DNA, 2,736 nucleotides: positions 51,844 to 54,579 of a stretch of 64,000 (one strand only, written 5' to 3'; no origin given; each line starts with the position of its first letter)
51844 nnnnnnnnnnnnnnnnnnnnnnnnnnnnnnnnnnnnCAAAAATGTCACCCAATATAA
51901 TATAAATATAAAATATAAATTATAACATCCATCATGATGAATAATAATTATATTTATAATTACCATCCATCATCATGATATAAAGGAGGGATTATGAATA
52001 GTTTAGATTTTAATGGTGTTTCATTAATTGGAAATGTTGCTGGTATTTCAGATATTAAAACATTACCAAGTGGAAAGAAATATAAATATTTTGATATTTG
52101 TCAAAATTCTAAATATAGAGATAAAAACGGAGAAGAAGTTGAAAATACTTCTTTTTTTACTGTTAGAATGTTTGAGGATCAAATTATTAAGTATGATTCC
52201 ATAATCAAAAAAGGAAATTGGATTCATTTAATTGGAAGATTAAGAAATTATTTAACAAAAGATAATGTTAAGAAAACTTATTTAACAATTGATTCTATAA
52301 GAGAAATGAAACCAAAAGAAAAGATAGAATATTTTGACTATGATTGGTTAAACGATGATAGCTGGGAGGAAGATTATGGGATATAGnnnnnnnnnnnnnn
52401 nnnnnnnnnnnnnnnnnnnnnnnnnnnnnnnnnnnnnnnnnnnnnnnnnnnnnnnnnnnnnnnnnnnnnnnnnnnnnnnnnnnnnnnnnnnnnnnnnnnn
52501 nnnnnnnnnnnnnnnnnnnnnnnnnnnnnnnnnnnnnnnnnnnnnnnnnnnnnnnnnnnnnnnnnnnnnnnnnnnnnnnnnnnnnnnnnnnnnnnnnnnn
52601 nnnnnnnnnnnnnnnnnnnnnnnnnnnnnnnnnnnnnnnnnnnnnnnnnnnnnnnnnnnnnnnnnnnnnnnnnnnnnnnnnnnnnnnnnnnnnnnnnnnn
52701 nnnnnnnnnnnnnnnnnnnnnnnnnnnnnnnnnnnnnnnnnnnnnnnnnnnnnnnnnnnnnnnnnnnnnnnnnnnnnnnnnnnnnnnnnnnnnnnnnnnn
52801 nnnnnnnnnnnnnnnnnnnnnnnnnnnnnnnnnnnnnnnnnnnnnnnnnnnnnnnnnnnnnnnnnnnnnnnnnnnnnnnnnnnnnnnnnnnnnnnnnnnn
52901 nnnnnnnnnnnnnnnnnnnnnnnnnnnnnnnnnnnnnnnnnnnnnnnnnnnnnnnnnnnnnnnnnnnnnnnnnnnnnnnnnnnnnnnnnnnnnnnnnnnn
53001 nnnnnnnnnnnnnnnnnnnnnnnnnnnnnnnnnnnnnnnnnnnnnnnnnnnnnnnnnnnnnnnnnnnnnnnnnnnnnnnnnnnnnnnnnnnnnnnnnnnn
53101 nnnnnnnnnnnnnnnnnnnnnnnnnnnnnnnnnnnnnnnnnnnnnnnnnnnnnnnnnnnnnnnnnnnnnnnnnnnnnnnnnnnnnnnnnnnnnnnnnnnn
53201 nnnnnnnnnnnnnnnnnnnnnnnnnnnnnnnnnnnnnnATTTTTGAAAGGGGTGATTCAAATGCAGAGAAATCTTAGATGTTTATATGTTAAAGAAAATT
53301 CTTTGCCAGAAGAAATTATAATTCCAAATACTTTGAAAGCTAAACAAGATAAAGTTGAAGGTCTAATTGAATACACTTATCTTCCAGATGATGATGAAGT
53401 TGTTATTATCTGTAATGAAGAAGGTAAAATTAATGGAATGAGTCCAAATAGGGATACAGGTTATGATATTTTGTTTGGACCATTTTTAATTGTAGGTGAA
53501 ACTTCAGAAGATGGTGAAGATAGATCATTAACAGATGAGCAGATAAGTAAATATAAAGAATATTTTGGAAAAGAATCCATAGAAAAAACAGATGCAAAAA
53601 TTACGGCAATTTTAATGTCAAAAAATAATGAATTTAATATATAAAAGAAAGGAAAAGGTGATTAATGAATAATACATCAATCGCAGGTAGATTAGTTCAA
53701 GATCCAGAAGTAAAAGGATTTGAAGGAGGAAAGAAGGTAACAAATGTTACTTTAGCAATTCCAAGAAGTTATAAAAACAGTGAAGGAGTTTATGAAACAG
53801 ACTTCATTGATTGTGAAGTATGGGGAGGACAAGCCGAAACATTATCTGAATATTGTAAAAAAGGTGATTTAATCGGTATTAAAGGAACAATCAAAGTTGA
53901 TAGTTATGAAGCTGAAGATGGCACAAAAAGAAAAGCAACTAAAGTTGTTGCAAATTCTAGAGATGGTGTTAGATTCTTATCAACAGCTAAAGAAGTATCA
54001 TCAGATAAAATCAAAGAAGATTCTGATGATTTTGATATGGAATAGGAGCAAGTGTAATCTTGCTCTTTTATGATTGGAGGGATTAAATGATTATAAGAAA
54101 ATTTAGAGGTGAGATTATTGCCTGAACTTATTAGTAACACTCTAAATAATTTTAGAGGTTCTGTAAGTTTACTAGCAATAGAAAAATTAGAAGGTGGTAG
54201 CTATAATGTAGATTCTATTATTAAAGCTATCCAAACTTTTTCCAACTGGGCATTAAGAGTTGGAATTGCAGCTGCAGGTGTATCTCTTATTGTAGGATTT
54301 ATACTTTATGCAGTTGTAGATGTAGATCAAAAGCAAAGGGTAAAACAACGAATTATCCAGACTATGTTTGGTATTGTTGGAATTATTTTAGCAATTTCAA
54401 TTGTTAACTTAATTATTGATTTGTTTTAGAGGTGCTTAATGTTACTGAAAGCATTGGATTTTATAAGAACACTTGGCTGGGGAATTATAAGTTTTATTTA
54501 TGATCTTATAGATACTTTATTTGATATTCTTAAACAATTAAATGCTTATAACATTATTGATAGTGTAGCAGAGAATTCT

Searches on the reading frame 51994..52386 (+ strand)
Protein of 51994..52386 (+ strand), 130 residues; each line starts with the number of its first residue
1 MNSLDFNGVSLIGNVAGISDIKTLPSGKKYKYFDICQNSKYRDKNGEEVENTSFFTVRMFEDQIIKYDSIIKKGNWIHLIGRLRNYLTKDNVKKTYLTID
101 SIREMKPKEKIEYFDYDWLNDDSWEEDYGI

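Call 18: search_protein_families(library=pfam, proteins=[window:51994-52386:+], max_evalue=0.01)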
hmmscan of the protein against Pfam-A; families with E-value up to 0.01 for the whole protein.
window:51994-52386:+ (130 aa): 1 family
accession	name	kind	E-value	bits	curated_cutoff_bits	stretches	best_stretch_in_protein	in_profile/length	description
PF00436.31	SSB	-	1.5e-12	47.9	26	1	6-95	1-92/104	Single-strand binding protein family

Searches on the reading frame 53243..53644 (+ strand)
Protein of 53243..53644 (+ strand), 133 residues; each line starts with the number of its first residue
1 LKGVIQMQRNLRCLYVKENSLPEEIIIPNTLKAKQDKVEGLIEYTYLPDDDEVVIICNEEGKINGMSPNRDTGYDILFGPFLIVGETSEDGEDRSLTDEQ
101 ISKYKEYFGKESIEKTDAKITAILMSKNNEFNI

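Call 19: search_protein_families(library=pfam, proteins=[window:53243-53644:+], max_evalue=0.01)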
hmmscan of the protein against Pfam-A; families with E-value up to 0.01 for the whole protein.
window:53243-53644:+ (133 aa): 1 family
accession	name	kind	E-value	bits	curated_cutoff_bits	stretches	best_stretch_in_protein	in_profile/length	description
PF12957.13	DUF3846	-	2.3e-26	92.4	27.5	1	12-108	2-102/103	Domain of unknown function (DUF3846)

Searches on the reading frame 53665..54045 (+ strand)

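Call 19: search_protein_families(library=pfam, proteins=[window:53665-54045:+], max_evalue=0.01)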
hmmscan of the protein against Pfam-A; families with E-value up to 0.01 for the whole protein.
window:53665-54045:+ (126 aa): 2 families
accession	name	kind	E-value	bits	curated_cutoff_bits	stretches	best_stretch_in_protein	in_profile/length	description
PF00436.31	SSB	-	1.5e-27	96.1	26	1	1-98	1-100/104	Single-strand binding protein family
PF01336.31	tRNA_anti-codon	-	0.0036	17.7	27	1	44-79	25-60/75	OB-fold nucleic acid binding domain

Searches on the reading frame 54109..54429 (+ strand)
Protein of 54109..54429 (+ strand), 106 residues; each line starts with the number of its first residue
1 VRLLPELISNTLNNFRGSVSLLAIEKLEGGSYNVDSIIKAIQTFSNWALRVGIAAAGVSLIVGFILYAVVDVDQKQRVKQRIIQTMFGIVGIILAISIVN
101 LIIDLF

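Call 19: search_protein_families(library=pfam, proteins=[window:54109-54429:+], max_evalue=0.01)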
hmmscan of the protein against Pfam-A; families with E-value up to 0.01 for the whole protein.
window:54109-54429:+ (106 aa): 1 family
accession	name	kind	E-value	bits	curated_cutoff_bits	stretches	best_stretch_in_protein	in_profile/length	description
PF18895.5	T4SS_pilin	-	1.3e-05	25.6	26.6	1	34-102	2-71/71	Type IV secretion system pilin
